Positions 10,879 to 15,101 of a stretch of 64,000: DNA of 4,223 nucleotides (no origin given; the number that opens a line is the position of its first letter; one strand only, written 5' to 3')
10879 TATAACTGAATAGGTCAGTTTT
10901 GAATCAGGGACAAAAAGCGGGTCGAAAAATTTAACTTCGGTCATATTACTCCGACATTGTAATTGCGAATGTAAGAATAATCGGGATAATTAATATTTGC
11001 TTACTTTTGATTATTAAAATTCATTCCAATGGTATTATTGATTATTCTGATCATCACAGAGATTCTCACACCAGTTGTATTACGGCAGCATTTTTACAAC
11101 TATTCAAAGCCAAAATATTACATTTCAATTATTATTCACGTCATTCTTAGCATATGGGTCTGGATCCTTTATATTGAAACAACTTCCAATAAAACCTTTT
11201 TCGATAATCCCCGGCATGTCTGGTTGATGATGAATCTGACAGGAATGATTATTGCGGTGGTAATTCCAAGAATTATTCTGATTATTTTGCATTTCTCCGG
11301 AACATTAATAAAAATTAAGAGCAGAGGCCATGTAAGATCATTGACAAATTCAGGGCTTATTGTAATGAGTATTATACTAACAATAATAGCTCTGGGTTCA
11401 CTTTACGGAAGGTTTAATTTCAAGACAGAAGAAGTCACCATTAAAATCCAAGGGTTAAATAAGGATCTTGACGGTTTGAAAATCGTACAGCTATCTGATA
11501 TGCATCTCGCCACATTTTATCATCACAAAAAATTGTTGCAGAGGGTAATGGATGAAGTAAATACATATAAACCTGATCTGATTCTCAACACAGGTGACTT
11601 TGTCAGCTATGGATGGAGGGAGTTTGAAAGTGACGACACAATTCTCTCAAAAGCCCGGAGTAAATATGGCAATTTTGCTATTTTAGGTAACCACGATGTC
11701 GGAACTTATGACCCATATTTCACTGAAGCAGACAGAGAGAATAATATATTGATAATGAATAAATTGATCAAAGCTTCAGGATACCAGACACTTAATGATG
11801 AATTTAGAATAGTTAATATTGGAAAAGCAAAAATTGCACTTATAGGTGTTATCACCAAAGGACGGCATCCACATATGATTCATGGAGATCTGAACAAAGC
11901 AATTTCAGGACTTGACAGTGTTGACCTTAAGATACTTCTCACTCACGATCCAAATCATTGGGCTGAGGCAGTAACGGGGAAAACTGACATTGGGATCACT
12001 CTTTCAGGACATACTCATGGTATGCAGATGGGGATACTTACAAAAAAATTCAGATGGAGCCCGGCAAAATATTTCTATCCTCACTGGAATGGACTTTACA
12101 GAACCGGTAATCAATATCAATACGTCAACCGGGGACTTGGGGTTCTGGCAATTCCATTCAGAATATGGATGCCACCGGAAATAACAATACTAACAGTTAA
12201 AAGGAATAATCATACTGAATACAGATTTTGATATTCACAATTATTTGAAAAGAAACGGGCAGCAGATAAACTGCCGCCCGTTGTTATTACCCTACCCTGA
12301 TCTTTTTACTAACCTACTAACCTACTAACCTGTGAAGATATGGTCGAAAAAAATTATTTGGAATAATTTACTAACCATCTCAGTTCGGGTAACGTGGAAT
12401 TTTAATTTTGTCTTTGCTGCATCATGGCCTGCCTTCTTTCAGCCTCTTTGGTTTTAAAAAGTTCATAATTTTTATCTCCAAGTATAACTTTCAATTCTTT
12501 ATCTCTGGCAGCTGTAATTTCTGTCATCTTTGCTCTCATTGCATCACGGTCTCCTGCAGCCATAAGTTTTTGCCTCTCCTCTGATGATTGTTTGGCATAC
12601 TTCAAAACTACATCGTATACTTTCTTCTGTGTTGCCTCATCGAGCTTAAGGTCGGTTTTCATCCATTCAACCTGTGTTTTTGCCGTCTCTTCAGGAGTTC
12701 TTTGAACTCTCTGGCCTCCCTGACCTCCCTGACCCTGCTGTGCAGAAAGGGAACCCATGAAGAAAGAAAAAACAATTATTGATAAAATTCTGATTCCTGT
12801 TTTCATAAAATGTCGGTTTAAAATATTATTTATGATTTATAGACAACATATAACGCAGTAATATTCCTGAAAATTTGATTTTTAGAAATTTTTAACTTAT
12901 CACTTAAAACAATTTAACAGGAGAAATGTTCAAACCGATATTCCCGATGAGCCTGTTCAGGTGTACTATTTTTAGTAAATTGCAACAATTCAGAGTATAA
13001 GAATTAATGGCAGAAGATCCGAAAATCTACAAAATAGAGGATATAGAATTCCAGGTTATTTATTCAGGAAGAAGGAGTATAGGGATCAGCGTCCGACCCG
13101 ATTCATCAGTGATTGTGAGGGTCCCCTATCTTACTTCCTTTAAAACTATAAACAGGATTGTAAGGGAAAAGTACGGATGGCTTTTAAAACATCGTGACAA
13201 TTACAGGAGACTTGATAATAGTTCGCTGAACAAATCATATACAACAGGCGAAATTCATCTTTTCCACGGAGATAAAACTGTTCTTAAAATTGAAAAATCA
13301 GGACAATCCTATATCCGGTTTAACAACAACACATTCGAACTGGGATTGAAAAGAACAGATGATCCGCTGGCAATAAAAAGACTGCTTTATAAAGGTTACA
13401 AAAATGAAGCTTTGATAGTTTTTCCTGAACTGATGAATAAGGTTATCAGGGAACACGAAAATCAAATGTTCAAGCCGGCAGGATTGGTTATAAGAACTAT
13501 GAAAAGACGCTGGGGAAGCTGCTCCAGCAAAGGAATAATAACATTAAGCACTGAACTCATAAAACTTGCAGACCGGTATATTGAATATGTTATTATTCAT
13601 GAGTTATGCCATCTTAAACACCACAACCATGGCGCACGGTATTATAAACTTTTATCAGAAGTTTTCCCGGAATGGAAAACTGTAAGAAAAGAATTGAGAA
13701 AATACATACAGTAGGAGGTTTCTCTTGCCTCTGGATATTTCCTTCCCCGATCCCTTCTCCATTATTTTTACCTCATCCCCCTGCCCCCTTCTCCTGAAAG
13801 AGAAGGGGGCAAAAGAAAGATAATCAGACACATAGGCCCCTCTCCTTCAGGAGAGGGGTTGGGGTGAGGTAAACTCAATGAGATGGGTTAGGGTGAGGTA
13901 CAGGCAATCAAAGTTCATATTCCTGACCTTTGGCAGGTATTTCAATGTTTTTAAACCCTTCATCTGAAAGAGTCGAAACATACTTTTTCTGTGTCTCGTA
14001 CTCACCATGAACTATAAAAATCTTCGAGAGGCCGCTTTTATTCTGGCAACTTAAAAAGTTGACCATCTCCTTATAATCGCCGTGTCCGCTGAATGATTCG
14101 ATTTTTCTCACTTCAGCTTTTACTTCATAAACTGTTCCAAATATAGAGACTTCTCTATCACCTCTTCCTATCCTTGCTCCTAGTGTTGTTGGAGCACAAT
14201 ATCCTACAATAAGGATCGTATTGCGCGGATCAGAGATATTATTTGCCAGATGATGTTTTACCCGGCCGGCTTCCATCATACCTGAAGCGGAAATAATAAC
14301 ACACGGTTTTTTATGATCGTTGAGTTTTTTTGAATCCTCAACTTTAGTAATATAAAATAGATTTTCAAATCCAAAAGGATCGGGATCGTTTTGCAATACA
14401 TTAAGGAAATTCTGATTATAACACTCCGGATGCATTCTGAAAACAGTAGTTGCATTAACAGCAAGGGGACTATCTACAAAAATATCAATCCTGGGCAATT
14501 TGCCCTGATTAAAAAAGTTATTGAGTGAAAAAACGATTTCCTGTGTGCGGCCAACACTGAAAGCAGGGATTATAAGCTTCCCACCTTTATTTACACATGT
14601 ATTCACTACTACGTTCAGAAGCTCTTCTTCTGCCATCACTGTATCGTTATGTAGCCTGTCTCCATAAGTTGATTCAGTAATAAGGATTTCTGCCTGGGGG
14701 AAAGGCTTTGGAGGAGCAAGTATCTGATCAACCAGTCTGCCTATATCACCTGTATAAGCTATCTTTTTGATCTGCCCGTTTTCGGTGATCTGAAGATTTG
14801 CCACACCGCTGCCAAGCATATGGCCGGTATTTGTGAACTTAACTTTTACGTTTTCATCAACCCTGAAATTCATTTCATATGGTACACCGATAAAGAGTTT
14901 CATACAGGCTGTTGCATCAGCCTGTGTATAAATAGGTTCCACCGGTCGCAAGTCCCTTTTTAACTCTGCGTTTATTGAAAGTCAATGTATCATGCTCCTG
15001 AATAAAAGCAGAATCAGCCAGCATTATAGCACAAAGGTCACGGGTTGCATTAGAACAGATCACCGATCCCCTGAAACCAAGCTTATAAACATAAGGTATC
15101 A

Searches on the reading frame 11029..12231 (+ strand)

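Call 18: search_protein_families(library=pfam, proteins=[window:11029-12231:+], max_evalue=0.00001)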
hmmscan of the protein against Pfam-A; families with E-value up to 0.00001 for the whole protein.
window:11029-12231:+ (400 aa): 1 family
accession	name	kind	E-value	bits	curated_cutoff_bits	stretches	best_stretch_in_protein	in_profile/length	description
PF00149.33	Metallophos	-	4.2e-13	50.6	21.5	1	150-331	1-190/191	Calcineurin-like phosphoesterase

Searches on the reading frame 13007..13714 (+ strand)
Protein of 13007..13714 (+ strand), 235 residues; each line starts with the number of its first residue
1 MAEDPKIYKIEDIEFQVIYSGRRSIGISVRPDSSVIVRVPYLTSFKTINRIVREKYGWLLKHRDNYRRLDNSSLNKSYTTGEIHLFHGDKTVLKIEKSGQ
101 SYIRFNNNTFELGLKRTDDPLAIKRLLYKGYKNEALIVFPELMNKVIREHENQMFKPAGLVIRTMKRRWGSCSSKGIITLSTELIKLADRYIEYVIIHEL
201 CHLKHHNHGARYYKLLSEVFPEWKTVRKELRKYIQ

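Call 18: search_protein_families(library=pfam, proteins=[window:13007-13714:+], max_evalue=0.00001)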
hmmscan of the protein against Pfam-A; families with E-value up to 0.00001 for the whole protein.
window:13007-13714:+ (235 aa): 1 family
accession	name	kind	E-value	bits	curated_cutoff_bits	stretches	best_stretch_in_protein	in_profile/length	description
PF01863.23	YgjP-like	-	1.8e-51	175.5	26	1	23-232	1-206/207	YgjP-like, metallopeptidase domain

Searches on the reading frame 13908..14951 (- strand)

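Call 18: search_protein_families(library=pfam, proteins=[window:13908-14951:-], max_evalue=0.00001)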
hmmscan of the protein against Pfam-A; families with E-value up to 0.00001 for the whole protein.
window:13908-14951:- (347 aa): 2 families
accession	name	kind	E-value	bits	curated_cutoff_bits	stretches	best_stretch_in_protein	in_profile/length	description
PF10996.14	Beta-Casp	-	2.8e-40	138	27.7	1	136-261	1-120/120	Beta-Casp domain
PF07521.17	RMMBL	-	9.4e-13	48.4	21.6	1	275-339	2-63/63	Zn-dependent metallo-hydrolase RNA specificity domain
